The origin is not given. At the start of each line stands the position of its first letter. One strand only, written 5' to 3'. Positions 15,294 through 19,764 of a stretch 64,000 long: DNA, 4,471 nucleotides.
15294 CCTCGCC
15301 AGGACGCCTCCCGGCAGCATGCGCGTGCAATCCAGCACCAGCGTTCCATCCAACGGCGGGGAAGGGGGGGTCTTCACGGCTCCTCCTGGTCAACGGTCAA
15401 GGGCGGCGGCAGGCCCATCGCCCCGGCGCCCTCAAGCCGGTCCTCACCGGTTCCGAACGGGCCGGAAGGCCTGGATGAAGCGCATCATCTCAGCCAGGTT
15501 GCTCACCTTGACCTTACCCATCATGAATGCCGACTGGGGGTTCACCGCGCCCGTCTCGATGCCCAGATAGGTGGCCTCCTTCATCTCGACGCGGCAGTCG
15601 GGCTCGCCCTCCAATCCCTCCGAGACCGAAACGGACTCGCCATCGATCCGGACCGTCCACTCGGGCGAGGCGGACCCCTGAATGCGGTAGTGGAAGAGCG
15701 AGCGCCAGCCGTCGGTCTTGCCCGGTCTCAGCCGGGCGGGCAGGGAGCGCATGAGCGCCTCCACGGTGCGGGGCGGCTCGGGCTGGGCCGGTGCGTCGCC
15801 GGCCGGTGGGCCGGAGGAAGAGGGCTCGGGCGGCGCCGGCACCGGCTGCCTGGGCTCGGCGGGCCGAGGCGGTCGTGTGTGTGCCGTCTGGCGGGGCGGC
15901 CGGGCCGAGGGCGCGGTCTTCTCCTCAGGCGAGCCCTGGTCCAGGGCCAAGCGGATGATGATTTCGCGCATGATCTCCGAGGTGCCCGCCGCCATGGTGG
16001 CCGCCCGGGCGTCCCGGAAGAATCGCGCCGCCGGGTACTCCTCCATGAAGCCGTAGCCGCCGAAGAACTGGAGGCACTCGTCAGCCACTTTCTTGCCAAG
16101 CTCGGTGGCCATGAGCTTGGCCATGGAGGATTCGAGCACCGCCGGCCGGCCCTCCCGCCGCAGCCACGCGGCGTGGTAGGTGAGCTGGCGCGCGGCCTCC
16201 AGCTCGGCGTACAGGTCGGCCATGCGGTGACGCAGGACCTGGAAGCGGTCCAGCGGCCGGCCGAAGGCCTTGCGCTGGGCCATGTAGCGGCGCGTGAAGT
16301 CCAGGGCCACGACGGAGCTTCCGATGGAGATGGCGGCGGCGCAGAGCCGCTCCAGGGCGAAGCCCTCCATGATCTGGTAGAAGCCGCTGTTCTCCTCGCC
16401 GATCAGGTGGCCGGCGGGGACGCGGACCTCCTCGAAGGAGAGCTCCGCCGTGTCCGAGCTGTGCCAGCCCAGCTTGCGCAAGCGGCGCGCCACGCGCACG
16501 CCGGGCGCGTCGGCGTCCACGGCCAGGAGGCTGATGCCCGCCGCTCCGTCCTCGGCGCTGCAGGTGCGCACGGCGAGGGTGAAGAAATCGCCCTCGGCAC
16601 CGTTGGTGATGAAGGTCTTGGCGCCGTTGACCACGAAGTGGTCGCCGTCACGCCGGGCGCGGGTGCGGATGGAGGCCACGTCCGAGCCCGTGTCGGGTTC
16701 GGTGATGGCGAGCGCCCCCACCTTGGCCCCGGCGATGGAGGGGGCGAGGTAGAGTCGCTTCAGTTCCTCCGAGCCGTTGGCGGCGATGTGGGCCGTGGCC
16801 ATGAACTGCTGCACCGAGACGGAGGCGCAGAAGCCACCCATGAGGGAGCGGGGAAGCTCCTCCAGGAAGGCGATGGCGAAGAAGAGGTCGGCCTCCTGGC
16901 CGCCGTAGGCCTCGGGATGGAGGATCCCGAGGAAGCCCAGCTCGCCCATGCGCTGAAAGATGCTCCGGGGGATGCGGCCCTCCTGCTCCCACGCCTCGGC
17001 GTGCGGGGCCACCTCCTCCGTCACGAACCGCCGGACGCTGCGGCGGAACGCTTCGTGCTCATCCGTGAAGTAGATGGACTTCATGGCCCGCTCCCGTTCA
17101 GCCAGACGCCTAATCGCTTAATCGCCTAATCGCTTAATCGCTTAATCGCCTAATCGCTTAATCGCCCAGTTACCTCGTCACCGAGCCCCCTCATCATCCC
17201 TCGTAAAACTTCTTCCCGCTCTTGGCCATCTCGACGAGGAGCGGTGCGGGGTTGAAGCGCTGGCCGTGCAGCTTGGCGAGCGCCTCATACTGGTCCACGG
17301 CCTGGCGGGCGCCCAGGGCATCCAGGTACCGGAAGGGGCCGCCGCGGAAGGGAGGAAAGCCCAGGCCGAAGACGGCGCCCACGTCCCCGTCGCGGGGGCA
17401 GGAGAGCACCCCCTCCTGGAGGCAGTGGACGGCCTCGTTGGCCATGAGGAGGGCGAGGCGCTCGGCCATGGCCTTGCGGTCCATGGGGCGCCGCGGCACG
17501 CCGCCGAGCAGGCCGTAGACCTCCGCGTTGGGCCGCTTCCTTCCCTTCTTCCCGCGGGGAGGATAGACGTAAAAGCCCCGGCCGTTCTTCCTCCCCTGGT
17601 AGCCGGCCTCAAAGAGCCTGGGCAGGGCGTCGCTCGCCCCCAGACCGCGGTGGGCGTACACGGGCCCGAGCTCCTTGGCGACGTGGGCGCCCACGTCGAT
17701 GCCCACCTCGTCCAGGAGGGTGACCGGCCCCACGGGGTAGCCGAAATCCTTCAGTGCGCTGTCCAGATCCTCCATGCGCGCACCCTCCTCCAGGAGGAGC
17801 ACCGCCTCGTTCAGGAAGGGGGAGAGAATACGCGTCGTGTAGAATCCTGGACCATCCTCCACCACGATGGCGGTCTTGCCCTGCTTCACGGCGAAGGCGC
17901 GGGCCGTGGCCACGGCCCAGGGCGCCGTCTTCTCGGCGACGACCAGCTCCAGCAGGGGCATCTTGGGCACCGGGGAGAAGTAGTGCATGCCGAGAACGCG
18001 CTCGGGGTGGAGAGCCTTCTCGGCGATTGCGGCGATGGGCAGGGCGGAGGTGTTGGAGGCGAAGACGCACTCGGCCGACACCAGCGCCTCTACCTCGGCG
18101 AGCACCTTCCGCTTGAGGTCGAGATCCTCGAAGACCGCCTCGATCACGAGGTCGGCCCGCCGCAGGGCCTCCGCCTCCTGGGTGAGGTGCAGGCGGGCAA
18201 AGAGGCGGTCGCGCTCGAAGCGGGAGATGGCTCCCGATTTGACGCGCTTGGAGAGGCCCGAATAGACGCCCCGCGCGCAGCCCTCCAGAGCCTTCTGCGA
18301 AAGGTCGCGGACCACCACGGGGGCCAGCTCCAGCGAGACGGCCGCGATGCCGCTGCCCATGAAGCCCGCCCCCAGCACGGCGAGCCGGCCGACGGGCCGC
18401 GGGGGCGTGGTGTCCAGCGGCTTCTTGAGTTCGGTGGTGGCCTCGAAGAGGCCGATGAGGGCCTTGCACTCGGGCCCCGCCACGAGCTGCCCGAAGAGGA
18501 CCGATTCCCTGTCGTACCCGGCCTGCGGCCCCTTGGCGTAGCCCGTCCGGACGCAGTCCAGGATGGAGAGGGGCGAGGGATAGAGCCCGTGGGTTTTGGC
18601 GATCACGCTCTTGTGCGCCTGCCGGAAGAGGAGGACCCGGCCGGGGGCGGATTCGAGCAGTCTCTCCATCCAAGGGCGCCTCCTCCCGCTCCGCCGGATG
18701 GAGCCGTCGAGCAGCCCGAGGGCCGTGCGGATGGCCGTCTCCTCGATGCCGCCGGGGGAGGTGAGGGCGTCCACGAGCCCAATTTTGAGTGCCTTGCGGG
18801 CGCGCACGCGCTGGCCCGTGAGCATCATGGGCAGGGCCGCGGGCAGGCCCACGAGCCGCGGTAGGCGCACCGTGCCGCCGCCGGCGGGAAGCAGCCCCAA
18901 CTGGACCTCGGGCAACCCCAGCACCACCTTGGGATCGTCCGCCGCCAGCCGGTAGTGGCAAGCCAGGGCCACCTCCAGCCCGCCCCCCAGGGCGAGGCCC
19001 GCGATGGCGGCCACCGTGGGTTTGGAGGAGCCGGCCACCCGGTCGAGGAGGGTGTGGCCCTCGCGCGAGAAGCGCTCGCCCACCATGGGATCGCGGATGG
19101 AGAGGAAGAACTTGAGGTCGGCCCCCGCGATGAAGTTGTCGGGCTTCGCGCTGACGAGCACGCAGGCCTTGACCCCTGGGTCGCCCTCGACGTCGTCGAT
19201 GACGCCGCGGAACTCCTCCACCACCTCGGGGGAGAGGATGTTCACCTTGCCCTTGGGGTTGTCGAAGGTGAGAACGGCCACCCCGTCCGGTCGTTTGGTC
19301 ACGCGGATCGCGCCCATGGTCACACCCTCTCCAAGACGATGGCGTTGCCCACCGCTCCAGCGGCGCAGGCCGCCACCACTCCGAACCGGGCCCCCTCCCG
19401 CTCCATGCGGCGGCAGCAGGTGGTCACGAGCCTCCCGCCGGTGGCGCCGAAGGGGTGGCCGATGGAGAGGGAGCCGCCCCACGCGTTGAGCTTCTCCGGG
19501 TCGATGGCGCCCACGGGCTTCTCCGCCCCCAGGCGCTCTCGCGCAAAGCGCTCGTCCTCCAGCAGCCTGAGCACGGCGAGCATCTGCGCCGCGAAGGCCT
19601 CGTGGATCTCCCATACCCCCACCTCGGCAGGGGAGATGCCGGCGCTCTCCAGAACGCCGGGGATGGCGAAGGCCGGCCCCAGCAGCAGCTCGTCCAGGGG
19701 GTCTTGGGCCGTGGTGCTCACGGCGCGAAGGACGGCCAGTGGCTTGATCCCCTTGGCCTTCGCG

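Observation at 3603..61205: Window-wide family of phase-coherent 7-8 nt tandem arrays, purine-rich on one strand, at 17 or more intergenic loci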

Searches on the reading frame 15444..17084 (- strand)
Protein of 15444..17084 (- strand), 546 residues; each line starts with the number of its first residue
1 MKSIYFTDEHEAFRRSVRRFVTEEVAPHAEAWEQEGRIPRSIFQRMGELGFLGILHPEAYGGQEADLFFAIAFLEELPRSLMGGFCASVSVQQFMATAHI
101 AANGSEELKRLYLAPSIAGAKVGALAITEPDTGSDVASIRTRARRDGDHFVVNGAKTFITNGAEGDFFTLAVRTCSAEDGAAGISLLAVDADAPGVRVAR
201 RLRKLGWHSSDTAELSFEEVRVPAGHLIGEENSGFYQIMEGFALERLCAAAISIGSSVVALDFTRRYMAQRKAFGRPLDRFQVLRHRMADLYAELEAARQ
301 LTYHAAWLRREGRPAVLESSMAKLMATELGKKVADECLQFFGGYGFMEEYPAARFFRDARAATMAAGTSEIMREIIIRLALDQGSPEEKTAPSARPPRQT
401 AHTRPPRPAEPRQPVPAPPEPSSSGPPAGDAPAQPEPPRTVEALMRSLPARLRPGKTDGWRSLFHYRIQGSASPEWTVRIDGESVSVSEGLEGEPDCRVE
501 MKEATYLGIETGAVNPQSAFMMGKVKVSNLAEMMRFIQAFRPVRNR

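Call 9: find_encoding_contigs(protein=window:15444-17084:-, flank=10000, max_places=6)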
Protein window:15444-17084:- (546 aa): no gene with exactly this product is on record in the collection.

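Call 10: search_protein_families(library=pfam, proteins=[window:15444-17084:-])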
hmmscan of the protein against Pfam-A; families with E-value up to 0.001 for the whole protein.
window:15444-17084:- (546 aa): 5 families
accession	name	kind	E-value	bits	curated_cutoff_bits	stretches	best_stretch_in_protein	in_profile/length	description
PF00441.29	Acyl-CoA_dh_1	-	2.9e-46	157.8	22.4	1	232-378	1-147/150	Acyl-CoA dehydrogenase, C-terminal domain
PF02771.21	Acyl-CoA_dh_N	-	1.3e-30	106.5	22.9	1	7-119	1-112/113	Acyl-CoA dehydrogenase, N-terminal domain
PF02770.24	Acyl-CoA_dh_M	-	5.2e-25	87.9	33.3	1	124-220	1-97/97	Acyl-CoA dehydrogenase, middle domain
PF08028.16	Acyl-CoA_dh_2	-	8.6e-17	62.1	22.7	1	247-368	1-132/134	Acyl-CoA dehydrogenase, C-terminal domain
PF02036.22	SCP2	-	6e-11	43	21.3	1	455-537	14-97/101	SCP-2 sterol transfer family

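Call 33: find_homologous_proteins(query=window:15444-17084:-, max_evalue=1e-50)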
Query window:15444-17084:- (546 aa): 7911 proteins with E <= 1e-50 among 8000 candidates; the best 120 are listed.
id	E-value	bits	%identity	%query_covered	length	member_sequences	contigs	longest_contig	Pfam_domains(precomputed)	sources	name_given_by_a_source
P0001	0.0e+0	1136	93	100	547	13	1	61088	PF02770.25,PF00441.30,PF08028.17,PF02771.22,PF02036.23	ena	-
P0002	0.0e+0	1126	93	100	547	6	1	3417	PF02770.25,PF00441.30,PF08028.17,PF02771.22,PF02036.23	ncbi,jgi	jgi:alkylation response protein AidB-like acyl-CoA dehydrogenase/putative sterol carrier protein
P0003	0.0e+0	1090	90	100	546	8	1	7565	PF02770.25,PF00441.30,PF08028.17,PF02771.22,PF02036.23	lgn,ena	-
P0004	5.3e-292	987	83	99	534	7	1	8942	PF02770.25,PF00441.30,PF08028.17,PF02771.22,PF02036.23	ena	-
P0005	9.3e-292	986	82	99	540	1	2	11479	PF02770.25,PF00441.30,PF08028.17,PF02771.22,PF02036.23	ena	-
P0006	3.2e-262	889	46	96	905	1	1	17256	PF02770.25,PF22924.2,PF00441.30,PF08028.17,PF02771.22,PF02036.23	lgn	-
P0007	7.8e-257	871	43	98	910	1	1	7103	PF02770.25,PF22924.2,PF00441.30,PF08028.17,PF02771.22,PF02036.23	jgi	jgi:acyl-CoA dehydrogenase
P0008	2.5e-248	843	42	96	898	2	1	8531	PF02770.25,PF22924.2,PF00441.30,PF08028.17,PF02771.22,PF02036.23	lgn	-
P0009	4.1e-248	842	51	72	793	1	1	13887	PF02770.25,PF22924.2,PF00441.30,PF08028.17,PF02771.22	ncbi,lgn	-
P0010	2.9e-247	840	50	70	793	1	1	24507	PF02770.25,PF22924.2,PF00441.30,PF08028.17,PF02771.22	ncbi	ncbi:MAG: acyl-CoA dehydrogenase family protein [Saprospiraceae bacterium]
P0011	2.7e-246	836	42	97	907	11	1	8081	PF02770.25,PF22924.2,PF00441.30,PF08028.17,PF02771.22,PF02036.23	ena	-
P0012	2.9e-246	836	53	72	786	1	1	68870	PF02770.25,PF22924.2,PF00441.30,PF08028.17,PF02771.22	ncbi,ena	-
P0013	1.0e-245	834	51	70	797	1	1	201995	PF02770.25,PF22924.2,PF00441.30,PF08028.17,PF02771.22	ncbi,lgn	ncbi:MAG: acyl-CoA dehydrogenase family protein [Bacteroidota bacterium]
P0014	1.5e-245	834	51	70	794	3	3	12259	PF02770.25,PF22924.2,PF00441.30,PF08028.17,PF02771.22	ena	-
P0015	2.4e-245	833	51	72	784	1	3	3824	PF02770.25,PF22924.2,PF00441.30,PF08028.17,PF02771.22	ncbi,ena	-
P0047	3.0e-237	807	70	99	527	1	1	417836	PF02770.25,PF00441.30,PF08028.17,PF02771.22,PF02036.23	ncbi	ncbi:MAG: acyl-CoA dehydrogenase family protein [Acidobacteriota bacterium]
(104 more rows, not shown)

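Call 34: find_encoding_contigs(protein=P0001, flank=10000, max_places=4)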
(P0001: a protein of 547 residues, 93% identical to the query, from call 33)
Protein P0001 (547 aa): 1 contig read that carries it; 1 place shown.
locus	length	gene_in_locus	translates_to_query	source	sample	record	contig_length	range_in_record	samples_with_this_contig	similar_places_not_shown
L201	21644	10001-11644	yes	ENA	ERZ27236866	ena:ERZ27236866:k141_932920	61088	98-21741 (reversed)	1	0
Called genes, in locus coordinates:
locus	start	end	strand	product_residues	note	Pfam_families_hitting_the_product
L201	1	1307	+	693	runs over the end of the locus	PF01145:Band_7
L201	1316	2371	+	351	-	-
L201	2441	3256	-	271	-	-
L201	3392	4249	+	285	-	-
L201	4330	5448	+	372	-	PF02163:Peptidase_M50, PF00571:CBS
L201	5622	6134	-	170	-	-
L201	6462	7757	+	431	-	PF00108:Thiolase_N, PF00109:ketoacyl-synt (weak), PF02803:Thiolase_C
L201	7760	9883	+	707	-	PF00378:ECH_1, PF16113:ECH_2, PF02737:3HCDH_N, PF00725:3HCDH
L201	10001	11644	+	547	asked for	PF02771:Acyl-CoA_dh_N, PF02770:Acyl-CoA_dh_M, PF00441:Acyl-CoA_dh_1, PF08028:Acyl-CoA_dh_2, PF02036:SCP2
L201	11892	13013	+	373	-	PF02515:CoA_transf_3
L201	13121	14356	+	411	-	PF02771:Acyl-CoA_dh_N, PF02770:Acyl-CoA_dh_M, PF00441:Acyl-CoA_dh_1, PF08028:Acyl-CoA_dh_2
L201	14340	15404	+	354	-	PF01636:APH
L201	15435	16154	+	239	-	PF00106:adh_short, PF08659:KR, PF13460:NAD_binding_10 (weak), PF13561:adh_short_C2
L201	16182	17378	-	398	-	PF07690:MFS_1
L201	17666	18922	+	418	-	-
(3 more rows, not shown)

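Call 35: find_encoding_contigs(protein=P0005, flank=10000, max_places=4)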
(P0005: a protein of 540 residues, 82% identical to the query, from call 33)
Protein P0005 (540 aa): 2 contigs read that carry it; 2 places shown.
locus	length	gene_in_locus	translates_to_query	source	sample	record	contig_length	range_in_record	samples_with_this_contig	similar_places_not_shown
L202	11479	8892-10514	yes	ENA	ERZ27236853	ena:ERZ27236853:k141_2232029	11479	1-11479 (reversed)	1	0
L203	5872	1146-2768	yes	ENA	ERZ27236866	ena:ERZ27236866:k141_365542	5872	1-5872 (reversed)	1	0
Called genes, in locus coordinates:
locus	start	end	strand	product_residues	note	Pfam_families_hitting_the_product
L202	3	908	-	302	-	?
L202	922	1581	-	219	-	PF01127:Sdh_cyt (weak)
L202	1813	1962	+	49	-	-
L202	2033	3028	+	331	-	PF13280:WYL, PF25583:WCX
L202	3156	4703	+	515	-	-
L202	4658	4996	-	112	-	-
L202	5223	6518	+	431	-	PF00108:Thiolase_N, PF00109:ketoacyl-synt (weak), PF02803:Thiolase_C, PF22691:Thiolase_C_1 (weak)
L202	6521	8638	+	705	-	PF00378:ECH_1, PF16113:ECH_2, PF02737:3HCDH_N, PF00725:3HCDH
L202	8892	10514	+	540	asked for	PF02771:Acyl-CoA_dh_N, PF02770:Acyl-CoA_dh_M, PF00441:Acyl-CoA_dh_1, PF08028:Acyl-CoA_dh_2, PF02036:SCP2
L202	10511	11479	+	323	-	?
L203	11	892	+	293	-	PF02737:3HCDH_N, PF00725:3HCDH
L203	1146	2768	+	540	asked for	PF02771:Acyl-CoA_dh_N, PF02770:Acyl-CoA_dh_M, PF00441:Acyl-CoA_dh_1, PF08028:Acyl-CoA_dh_2, PF02036:SCP2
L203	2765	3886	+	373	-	PF02515:CoA_transf_3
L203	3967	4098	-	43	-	-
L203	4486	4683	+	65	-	-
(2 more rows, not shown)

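Call 36: find_encoding_contigs(protein=P0047, flank=10000, max_places=2)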
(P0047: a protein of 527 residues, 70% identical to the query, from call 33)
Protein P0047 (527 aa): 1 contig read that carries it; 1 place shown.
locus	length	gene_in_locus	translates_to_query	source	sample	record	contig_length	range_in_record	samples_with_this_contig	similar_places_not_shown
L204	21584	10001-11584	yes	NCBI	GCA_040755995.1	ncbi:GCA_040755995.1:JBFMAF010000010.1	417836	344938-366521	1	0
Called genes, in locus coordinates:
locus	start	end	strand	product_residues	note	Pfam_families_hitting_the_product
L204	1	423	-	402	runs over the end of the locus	PF00144:Beta-lactamase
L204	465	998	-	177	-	PF13474:SnoaL_3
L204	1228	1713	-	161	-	PF00583:Acetyltransf_1, PF13673:Acetyltransf_10, PF13508:Acetyltransf_7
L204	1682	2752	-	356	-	PF02655:ATP-grasp_3, PF07478:Dala_Dala_lig_C, PF13535:ATP-grasp_4 (weak)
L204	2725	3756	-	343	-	PF02655:ATP-grasp_3 (faint), PF07478:Dala_Dala_lig_C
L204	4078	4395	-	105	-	PF03091:CutA1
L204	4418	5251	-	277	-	PF13424:TPR_12 (faint)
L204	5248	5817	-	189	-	-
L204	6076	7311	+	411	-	PF24981:Beta-prop_ATRN-LZTR1 (faint), PF24681:Kelch_KLHDC2_KLHL20_DRC7 (faint), PF01344:Kelch_1 (faint)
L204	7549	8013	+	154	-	-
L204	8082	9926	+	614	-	PF00501:AMP-binding, PF23562:AMP-binding_C_3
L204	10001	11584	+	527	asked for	PF02771:Acyl-CoA_dh_N, PF02770:Acyl-CoA_dh_M, PF00441:Acyl-CoA_dh_1, PF08028:Acyl-CoA_dh_2, PF02036:SCP2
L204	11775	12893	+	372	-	PF02515:CoA_transf_3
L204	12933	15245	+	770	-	PF02922:CBM_48 (weak), PF22019:GlgB_N, PF02922:CBM_48, PF00128:Alpha-amylase, PF02806:Alpha-amylase_C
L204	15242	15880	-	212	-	-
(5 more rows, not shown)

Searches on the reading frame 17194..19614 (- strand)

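Call 10: search_protein_families(library=pfam, proteins=[window:17194-19614:-])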
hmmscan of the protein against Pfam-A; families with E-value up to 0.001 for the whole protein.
window:17194-19614:- (806 aa): 4 families
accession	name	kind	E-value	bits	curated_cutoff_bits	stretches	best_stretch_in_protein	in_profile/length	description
PF02737.24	3HCDH_N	-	7.3e-52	176.3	22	1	411-587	2-179/180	3-hydroxyacyl-CoA dehydrogenase, NAD binding domain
PF00378.25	ECH_1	-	7.5e-37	127.4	27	1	109-305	3-194/251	Enoyl-CoA hydratase/isomerase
PF00725.27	3HCDH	-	4.5e-34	117.3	22.1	2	590-684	1-97/97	3-hydroxyacyl-CoA dehydrogenase, C-terminal domain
PF16113.10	ECH_2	-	2.9e-24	86.7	27.2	1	113-286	2-173/335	Enoyl-CoA hydratase/isomerase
